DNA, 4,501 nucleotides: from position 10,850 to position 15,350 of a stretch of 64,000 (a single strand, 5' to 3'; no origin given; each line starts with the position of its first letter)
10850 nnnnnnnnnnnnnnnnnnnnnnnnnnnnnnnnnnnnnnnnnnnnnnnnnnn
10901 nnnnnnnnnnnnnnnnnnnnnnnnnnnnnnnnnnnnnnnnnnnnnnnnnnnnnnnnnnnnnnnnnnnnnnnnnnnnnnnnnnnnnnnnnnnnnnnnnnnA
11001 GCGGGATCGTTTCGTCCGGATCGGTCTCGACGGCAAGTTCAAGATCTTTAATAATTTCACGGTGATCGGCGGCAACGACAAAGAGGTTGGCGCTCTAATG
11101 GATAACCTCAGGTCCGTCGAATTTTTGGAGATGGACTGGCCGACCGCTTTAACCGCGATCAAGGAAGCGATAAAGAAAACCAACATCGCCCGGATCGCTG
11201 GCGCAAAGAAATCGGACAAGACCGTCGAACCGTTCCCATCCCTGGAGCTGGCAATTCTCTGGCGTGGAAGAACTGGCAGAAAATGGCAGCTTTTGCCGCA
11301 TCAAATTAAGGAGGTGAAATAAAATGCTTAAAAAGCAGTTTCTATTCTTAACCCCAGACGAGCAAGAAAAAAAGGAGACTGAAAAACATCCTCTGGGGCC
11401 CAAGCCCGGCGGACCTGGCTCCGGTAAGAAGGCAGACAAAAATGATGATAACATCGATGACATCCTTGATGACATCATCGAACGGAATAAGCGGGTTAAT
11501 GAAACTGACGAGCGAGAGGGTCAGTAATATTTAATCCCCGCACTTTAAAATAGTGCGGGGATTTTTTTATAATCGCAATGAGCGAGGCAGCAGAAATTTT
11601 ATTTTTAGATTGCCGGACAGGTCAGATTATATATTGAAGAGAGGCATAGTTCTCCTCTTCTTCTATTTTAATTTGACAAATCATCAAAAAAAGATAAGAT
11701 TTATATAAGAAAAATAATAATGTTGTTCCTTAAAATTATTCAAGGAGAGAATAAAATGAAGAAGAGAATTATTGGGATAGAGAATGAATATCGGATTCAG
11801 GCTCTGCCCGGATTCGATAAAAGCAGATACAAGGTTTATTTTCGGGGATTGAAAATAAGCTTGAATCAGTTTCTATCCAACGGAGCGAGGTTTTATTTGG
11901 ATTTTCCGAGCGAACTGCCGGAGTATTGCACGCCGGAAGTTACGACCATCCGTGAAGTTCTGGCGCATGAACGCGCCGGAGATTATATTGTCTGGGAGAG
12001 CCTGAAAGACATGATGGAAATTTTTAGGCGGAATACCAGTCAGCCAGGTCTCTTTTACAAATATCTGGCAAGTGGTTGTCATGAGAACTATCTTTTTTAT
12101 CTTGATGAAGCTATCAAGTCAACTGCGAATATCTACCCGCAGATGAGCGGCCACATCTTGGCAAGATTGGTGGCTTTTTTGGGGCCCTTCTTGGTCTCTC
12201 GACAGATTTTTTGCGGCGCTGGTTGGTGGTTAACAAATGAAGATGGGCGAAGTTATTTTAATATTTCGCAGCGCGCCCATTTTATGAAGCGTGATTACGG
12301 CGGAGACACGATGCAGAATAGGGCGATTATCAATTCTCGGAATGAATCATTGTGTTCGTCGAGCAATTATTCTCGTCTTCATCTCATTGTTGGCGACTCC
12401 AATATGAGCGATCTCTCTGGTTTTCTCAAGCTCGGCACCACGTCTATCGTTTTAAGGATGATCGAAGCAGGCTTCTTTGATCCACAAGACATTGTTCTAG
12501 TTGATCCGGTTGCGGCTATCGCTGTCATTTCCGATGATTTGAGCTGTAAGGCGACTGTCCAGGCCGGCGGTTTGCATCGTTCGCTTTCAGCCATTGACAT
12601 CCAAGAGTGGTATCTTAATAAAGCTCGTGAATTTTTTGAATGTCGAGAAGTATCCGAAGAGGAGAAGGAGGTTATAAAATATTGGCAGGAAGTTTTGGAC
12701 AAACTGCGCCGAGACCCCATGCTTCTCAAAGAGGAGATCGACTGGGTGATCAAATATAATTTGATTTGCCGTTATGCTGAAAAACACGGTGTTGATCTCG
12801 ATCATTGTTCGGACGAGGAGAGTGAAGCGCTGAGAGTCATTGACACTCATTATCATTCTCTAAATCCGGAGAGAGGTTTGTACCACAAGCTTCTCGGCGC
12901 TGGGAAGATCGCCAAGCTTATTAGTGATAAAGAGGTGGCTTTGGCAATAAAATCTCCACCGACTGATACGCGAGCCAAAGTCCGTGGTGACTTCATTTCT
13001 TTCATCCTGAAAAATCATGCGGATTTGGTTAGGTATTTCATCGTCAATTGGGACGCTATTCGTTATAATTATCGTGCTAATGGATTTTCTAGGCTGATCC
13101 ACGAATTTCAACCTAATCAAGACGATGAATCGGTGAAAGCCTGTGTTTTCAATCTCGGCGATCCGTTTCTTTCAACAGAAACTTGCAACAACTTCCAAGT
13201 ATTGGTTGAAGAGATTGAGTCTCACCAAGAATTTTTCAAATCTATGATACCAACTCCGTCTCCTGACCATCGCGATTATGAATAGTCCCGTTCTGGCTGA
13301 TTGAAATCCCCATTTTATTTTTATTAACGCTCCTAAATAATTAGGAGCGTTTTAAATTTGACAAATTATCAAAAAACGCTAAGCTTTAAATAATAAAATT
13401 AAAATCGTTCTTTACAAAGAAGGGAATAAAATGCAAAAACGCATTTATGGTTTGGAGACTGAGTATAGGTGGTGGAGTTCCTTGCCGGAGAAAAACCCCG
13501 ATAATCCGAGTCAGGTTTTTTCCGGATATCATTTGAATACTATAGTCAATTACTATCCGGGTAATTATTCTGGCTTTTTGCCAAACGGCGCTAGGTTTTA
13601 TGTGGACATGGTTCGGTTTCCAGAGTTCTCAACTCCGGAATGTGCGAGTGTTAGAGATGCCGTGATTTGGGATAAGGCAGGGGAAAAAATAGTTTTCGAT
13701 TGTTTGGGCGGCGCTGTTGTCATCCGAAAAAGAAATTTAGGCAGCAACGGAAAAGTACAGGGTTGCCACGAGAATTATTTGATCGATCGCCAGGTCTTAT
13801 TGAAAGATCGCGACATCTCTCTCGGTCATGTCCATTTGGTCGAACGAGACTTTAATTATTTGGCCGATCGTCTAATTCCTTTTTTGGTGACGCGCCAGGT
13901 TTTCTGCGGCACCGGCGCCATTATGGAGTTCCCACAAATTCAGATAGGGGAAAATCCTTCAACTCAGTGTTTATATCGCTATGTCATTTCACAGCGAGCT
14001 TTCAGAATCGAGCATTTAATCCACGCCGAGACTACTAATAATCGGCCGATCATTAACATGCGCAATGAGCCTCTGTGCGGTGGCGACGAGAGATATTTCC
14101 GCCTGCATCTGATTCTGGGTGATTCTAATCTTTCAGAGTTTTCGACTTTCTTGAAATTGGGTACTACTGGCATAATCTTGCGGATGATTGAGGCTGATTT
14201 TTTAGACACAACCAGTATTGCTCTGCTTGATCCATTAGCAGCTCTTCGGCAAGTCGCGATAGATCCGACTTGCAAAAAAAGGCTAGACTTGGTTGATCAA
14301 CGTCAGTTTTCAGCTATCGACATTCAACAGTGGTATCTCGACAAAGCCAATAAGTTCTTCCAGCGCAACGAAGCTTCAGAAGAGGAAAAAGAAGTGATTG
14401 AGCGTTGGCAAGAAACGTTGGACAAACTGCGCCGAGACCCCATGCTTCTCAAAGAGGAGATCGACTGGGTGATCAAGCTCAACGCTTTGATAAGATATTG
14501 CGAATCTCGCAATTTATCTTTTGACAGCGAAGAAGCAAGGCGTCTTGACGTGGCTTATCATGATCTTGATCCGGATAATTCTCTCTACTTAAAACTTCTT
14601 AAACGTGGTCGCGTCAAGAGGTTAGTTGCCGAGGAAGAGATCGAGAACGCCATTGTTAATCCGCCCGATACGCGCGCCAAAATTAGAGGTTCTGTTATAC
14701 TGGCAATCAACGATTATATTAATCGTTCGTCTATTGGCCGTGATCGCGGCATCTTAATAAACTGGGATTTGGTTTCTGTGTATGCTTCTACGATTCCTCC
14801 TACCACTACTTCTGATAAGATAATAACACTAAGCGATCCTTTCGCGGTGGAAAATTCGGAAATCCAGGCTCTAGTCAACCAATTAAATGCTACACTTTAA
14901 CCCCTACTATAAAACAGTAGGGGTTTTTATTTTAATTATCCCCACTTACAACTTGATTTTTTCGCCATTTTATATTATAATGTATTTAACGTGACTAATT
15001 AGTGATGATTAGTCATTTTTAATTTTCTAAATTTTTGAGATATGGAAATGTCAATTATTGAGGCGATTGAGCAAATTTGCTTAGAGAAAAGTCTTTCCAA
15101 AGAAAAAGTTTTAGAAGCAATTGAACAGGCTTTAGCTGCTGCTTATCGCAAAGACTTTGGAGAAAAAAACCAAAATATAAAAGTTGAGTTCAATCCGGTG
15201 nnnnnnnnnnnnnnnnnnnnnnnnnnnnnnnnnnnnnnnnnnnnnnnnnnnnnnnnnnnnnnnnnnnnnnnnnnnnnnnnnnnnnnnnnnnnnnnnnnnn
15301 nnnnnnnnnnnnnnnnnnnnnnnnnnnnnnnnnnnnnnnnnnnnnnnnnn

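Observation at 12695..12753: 59-bp tract of perfect nucleotide identity between the two PafA-like paralogs (gene-conversion signature)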

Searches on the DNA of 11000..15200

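Call 36: search_rna_families(source=window, start=11000, end=15200, threshold=evalue, max_evalue=1)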
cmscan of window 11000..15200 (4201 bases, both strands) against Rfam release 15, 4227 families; matches with E-value up to 1: 4.
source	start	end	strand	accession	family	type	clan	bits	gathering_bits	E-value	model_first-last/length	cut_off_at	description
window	12964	13038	+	RF00641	mir-154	Gene; miRNA;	CL00149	22.8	52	0.49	1-82/82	no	mir-154 microRNA precursor family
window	11441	11492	-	RF01059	mir-598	Gene; miRNA;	-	20.8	69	0.76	1-80/80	no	mir-598 microRNA precursor family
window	11521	11568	+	RF02837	anti-hemB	Gene; sRNA;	-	18.6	49.5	0.57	1-81/81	no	Burkholderia RNA 7 (anti-hemB)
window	11536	11578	+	RF02401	ClpQY_promoter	Cis-reg;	-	18.4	42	0.99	1-39/57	no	ClpQY promoter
